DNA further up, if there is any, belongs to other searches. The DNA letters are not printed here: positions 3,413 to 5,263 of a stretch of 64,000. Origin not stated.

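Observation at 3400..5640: Low-GC two-gene island: ABC/AAA_21-type ATPase translationally coupled to a small PD-(D/E)XK-like protein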

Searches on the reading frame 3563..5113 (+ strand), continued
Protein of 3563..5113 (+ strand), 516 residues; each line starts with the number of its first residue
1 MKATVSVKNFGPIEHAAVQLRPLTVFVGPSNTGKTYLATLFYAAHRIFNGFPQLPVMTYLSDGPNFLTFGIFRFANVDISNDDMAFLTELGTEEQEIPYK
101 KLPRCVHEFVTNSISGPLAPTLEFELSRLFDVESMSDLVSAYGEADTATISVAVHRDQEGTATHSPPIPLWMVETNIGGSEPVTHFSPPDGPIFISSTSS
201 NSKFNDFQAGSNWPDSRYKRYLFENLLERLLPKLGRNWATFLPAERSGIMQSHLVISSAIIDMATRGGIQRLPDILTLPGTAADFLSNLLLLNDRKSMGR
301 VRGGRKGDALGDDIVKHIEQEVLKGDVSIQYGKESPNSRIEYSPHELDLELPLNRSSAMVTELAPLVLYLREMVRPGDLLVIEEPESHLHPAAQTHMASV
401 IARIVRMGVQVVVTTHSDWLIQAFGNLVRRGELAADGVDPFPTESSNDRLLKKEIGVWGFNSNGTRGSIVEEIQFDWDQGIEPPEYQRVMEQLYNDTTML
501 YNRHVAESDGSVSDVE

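Call 30: search_protein_families(library=padloc, proteins=[L004:2077-3528:+, L004:3530-4159:+, L005:2191-3600:+, L005:3593-4222:+], max_evalue=0.001)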
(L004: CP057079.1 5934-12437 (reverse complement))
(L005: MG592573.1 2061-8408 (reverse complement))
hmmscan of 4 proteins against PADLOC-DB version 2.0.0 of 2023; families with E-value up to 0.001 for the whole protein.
L004:2077-3528:+ (483 aa): 69 families (the best 25 are shown)
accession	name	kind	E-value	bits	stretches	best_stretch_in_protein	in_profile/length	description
PDLC04032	PD-T4-4_A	-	2.9e-260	862.1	1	1-482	1-473/474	-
PDLC04033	PD-T4-4_A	-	3.4e-90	301.4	1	1-476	1-455/460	-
PDLC04664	PDC-M47A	-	1.1e-67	227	1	1-454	1-421/461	-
PDLC04214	HEC-02A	-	4.7e-19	66.9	1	288-405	171-286/338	-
PDLC03878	NsnB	-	1.5e-18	65.7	1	2-449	4-327/345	-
PDLC02979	AriA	-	1.9e-18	65.4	1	2-401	5-373/373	-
PDLC04213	HEC-02A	-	2.2e-18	64.9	1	281-407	159-282/337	-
PDLC02980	AriA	-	1.4e-15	56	1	21-401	1-303/304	-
PDLC00285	PtuA1|PtuA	-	1.9e-12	45.2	1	336-407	263-336/432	AAA ATPase domain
PDLC02358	Old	-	5.2e-12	43.3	1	359-405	287-333/578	Old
PDLC00266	PtuA1|PtuA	-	1.5e-11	42.2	1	329-407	306-386/483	AAA ATPase domain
PDLC04146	HEC-02B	-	2.9e-11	41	1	289-412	174-294/344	-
PDLC00283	PtuA1|PtuA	-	6.2e-11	40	1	324-414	265-358/448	AAA ATPase domain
PDLC00289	PtuA1|PtuA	-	1.9e-10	38.4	1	334-409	226-300/404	AAA ATPase domain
PDLC02981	AriAB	-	1.9e-10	38.1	1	339-444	313-422/694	-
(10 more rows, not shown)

L004:3530-4159:+ (209 aa): 5 families
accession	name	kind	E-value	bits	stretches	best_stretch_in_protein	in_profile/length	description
PDLC04035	PD-T4-4_B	-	6.1e-108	357.1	1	1-208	1-205/206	-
PDLC04034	PD-T4-4_B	-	8.5e-12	43.2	1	24-148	23-137/190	-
PDLC04037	PD-T4-4_B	-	6.2e-09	33.9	1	1-163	1-151/190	-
PDLC04036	PD-T4-4_B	-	2.5e-06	25.6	1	25-165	23-166/203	-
PDLC04668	PDC-M47B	-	6.4e-06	24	1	39-144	37-130/186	-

L005:2191-3600:+ (469 aa): 94 families (the best 25 are shown)
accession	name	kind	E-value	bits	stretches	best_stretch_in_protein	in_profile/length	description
PDLC04032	PD-T4-4_A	-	6.4e-185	613.6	1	1-469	1-474/474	-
PDLC04033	PD-T4-4_A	-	1.1e-112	375.6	1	1-465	1-459/460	-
PDLC04664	PDC-M47A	-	1.3e-85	286.1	1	1-462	1-458/461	-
PDLC02979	AriA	-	9.5e-26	89.4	1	2-381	5-373/373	-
PDLC03878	NsnB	-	8e-21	73.2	1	3-425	5-321/345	-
PDLC02980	AriA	-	5.7e-15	54.1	1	277-381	220-303/304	-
PDLC04213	HEC-02A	-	6.7e-15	53.5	1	257-385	153-280/337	-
PDLC04710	PDC-M56A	-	1.2e-14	52.2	2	2-76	3-79/382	-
PDLC04214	HEC-02A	-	2.1e-14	51.5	1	276-385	176-286/338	-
PDLC02358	Old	-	9.7e-14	49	1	334-393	282-343/578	Old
PDLC02981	AriAB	-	1.1e-13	48.7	1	298-384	291-380/694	-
PDLC04177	HEC-01A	-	1.4e-13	48.7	1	296-389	258-351/393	-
PDLC00305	PtuA1|PtuA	-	2.4e-12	44.9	2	339-402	247-309/392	AAA ATPase domain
PDLC04175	HEC-01A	-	2.2e-11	41.4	1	311-387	245-318/363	-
PDLC00289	PtuA1|PtuA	-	2.6e-11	41.2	1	304-401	216-314/404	AAA ATPase domain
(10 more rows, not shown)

L005:3593-4222:+ (209 aa): 5 families
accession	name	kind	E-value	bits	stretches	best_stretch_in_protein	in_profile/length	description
PDLC04035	PD-T4-4_B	-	6.5e-18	63.1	1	7-137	4-141/206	-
PDLC04034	PD-T4-4_B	-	1.2e-08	32.9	1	29-170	26-160/190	-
PDLC04666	PDC-M47B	-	9.8e-08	30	1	25-152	7-129/174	-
PDLC04037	PD-T4-4_B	-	9.9e-05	20.2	1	28-133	24-128/190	-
PDLC04668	PDC-M47B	-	0.00012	19.9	1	9-152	8-144/186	-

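Call 49: get_annotated_region(hit=H5, flank=2500)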
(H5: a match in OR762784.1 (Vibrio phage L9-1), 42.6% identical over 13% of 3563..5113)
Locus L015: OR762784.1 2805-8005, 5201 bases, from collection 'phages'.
description: Vibrio phage L9-1, complete genome.
organism: Vibrio phage L9-1 (NCBI taxid 3093933)
taxonomy: Viruses; Duplodnaviria; Heunggongvirae; Uroviricota; Caudoviricetes; Peduoviridae
host: Vibrio sp.; source: -; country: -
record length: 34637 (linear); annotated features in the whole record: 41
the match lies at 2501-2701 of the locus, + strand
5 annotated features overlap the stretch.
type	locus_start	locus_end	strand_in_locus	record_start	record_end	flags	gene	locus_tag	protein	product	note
CDS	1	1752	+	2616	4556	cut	-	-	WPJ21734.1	hypothetical protein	VaPW000003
CDS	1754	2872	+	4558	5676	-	-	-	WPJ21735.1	hypothetical protein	VaPW000004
CDS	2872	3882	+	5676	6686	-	-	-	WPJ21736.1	hypothetical protein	VaPW000005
CDS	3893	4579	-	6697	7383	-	-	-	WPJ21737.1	hypothetical protein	VaPW000006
CDS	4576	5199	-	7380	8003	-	-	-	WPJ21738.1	repressor protein CI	VaPW000007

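Call 50: get_annotated_region(hit=H4, flank=2500)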
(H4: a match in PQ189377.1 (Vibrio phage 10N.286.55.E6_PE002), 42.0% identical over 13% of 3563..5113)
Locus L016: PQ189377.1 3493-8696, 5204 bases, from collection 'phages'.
description: Vibrio phage 10N.286.55.E6_PE002, complete genome.
organism: Vibrio phage 10N.286.55.E6_PE002 (NCBI taxid 3385357)
taxonomy: Viruses; Duplodnaviria; Heunggongvirae; Uroviricota; Caudoviricetes
host: Vibrio cyclitrophicus 10N.286.55.E6; source: seawater; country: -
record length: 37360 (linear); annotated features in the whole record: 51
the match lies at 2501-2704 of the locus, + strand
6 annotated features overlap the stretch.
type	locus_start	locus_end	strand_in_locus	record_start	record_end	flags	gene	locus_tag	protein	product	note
CDS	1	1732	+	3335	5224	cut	-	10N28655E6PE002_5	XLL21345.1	hypothetical protein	Menshen__NsnA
CDS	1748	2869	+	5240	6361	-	-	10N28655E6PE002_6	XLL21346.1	hypothetical protein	Menshen__NsnB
CDS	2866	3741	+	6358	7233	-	-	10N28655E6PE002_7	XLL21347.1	hypothetical protein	Menshen__NsnC_2726213746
CDS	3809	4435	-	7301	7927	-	-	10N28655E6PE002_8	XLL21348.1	hypothetical protein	Bacteriophage_CI_repressor_C-terminal_domain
CDS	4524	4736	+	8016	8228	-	-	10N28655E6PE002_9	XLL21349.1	hypothetical protein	VAPL_BP186_Protein_apl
CDS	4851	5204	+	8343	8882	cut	-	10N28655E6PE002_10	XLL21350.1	hypothetical protein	YR7B_ECOLX_Protein_ORFb_in_retron_Ec67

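Call 51: list_cluster_members(proteins=[P0005, P0024, P0283, P0287, P0305, P0314, P0311, P0010, P0017, P0072])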
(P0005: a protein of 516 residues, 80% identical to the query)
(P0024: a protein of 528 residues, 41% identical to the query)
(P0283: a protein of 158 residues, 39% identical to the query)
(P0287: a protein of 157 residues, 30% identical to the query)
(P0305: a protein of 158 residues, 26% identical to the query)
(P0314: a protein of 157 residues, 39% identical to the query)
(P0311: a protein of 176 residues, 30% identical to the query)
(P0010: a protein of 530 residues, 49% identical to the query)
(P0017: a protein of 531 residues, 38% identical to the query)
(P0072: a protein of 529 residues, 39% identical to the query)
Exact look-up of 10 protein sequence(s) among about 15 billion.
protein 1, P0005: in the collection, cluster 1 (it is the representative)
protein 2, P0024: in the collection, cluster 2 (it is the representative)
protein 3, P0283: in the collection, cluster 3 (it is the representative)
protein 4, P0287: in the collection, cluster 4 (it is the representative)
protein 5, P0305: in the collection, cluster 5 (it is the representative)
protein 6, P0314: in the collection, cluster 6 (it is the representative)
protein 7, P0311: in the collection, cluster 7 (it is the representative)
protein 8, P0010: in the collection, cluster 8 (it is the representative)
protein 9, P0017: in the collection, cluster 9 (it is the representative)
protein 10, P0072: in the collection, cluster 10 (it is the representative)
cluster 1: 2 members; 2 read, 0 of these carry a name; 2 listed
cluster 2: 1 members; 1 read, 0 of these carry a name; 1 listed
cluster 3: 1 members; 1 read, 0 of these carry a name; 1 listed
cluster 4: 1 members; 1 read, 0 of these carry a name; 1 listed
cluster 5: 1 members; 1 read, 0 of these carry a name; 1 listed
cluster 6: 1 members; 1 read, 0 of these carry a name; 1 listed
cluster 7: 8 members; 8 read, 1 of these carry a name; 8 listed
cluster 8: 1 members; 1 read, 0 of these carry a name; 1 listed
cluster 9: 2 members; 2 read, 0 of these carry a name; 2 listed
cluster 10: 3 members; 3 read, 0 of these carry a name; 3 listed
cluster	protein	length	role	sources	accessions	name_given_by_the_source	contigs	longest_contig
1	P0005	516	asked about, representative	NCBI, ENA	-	-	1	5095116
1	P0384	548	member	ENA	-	-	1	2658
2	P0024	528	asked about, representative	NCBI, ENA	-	-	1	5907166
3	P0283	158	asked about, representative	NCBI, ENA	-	-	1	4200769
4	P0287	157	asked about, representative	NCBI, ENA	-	-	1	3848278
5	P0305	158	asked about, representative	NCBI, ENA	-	-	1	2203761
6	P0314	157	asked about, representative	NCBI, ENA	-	-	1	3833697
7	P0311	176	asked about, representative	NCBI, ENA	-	-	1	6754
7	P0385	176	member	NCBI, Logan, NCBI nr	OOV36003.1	hypothetical protein BO98_02235 [Candidatus Synechococcus spongiarum LMB bulk10D]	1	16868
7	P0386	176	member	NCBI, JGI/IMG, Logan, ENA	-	-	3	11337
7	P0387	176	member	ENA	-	-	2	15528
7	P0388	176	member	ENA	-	-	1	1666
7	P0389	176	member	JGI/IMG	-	-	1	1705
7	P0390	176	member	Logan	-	-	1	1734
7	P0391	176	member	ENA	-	-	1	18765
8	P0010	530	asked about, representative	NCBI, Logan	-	-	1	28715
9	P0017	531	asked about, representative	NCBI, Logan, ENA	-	-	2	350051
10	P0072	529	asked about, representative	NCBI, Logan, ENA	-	-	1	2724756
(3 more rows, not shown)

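Call 63: search_solved_structures(query=window:3563-5113:+, max_evalue=0.01)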
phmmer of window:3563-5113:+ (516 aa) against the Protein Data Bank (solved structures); distinct sequences matched with E-value up to 0.01: 3.
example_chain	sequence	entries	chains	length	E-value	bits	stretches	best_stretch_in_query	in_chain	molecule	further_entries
6p74_A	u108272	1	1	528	1.5e-05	27.1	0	339-418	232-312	Putative ATP-dependent endonuclease of the OLD family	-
22bu_B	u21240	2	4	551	0.003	19.5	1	359-507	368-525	AAA family ATPase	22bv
2vf7_A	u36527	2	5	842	0.01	17.8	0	361-423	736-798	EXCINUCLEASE ABC, SUBUNIT A. | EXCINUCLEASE ABC SUBUNIT A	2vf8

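Call 65: find_encoding_contigs(protein=P0004, flank=10000, max_places=2)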
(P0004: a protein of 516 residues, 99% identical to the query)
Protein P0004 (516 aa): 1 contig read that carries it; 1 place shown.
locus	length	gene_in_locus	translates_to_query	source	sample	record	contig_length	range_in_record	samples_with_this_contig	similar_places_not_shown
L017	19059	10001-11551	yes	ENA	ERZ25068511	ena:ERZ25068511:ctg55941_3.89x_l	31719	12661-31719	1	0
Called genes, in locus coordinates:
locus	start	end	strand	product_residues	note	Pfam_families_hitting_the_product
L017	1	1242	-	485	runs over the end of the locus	-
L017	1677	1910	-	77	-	-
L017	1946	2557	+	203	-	-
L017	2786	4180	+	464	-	-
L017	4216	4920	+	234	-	PF13751:DDE_Tnp_1_6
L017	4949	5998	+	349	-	-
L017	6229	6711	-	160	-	PF01609:DDE_Tnp_1, PF13751:DDE_Tnp_1_6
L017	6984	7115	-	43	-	-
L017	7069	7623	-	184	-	-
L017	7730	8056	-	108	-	-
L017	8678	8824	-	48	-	-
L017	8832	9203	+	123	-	-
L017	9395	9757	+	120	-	-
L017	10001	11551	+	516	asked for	PF13175:AAA_15, PF13304:AAA_21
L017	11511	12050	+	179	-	-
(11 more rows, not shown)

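Call 79: predict_structure(alignment_id=A6)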
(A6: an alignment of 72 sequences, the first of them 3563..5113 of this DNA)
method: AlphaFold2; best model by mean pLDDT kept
length: 516 residues; sequences in the alignment: 72
mean_pLDDT: 75.6   pTM: 0.80
mean pLDDT of the five models: 75.6, 74.7, 73.1, 72.4, 72.0
residues with pLDDT >= 90: 108; 70-90: 246; 50-70: 99; < 50: 63
segments of 3 or more residues with pLDDT < 50: 61-71, 160-163, 262-276, 296-307, 440-444, 485-487, 511-516
pLDDT, mean of each block of 10 residues (from residue 1): 92 93 91 91 91 81 40 66 88 87 91 86 88 80 79 79 63 87 84 80 57 73 86 76 67 58 42 48 72 48 48 84 85 63 88 81 83 84 87 90 91 92 88 69 63 91 81 69 49 67 65 37
secondary structure, 60 per line:
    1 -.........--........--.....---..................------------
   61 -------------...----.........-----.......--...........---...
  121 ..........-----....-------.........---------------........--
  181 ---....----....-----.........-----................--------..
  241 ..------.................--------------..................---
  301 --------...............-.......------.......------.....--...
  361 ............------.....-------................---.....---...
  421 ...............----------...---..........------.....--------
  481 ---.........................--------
elements in order: E2-10 E13-20 E23-27 H31-48 H81-89 E95-98 H104-114 H118-130 H136-139 E147-155 E171-178 E184-187 E192-195 H201-209 H215-230 E239-242 H249-265 H280-297 H309-323 E325-331 E338-344 H358-372 E379-383 H391-406 E410-414 H418-435 E455-461 E468-472 H484-508

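Call 84: fold_search(model_id=the predicted structure, library=pdb)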
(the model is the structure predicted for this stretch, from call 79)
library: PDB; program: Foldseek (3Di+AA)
matches with E <= 10: 1035; with E <= 0.001: 215
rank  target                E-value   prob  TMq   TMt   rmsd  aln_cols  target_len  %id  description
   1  9n69_B                2.2e-12  1.00  0.37  0.37  18.9       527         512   11  Structure of the retron IA complex with HNH nuclease in the "down" orientation (released 2025-04-23)
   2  9n6b_B                6.1e-12  1.00  0.38  0.38  17.1       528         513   13  Structure of the retron IA complex with HNH nuclease in the "up" orientation (released 2025-04-23)
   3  9n69_D                8.6e-12  1.00  0.38  0.44  14.3       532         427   11  Structure of the retron IA complex with HNH nuclease in the "down" orientation (released 2025-04-23)
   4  9n6c_B                9.6e-12  1.00  0.37  0.43  18.2       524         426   11  Structure of the Retron IA Complex without the HNH Nuclease (released 2025-04-23)
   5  9n69_A                1.5e-11  1.00  0.35  0.35  16.3       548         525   11  Structure of the retron IA complex with HNH nuclease in the "down" orientation (released 2025-04-23)
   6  9n6b_A                2.1e-11  1.00  0.35  0.35  15.8       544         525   11  Structure of the retron IA complex with HNH nuclease in the "up" orientation (released 2025-04-23)
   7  8eea_B                3.0e-11  1.00  0.37  0.48  12.3       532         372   12  Structure of E.coli Septu (PtuAB) complex (released 2023-12-27)
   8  9n6c_C                3.2e-11  1.00  0.36  0.40  20.6       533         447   11  Structure of the Retron IA Complex without the HNH Nuclease (released 2025-04-23)
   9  9n6c_D                4.0e-11  1.00  0.37  0.43  15.9       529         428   12  Structure of the Retron IA Complex without the HNH Nuclease (released 2025-04-23)
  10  9n69_C                4.5e-11  1.00  0.37  0.42  18.0       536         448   11  Structure of the retron IA complex with HNH nuclease in the "down" orientation (released 2025-04-23)
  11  5dac_A                6.0e-11  1.00  0.33  0.38  25.0       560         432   11  ATP-gamma-S bound Rad50 from Chaetomium thermophilum in complex with DNA (released 2016-03-02)
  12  9nnk_C                6.7e-11  1.00  0.38  0.36  16.3       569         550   12  Cryo-EM structure of Retron-displaced free PtuAB complex, PtuA:PtuB (4:2) (released 2025-10-08)
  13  9n6b_C                8.0e-11  1.00  0.36  0.41  21.4       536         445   12  Structure of the retron IA complex with HNH nuclease in the "up" orientation (released 2025-04-23)
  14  3qku_A                8.9e-11  1.00  0.37  0.50  17.6       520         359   13  Mre11 Rad50 binding domain in complex with Rad50 and AMP-PNP (released 2011-03-30)
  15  9e8z_C                2.0e-10  1.00  0.34  0.33  21.2       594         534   10  4-component structure of retron Ec83 (released 2025-07-02)
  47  6p74                  9.9e-10  1.00  0.30  0.31  18.1       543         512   12  OLD nuclease from Thermus Scotoductus (released 2020-01-29)
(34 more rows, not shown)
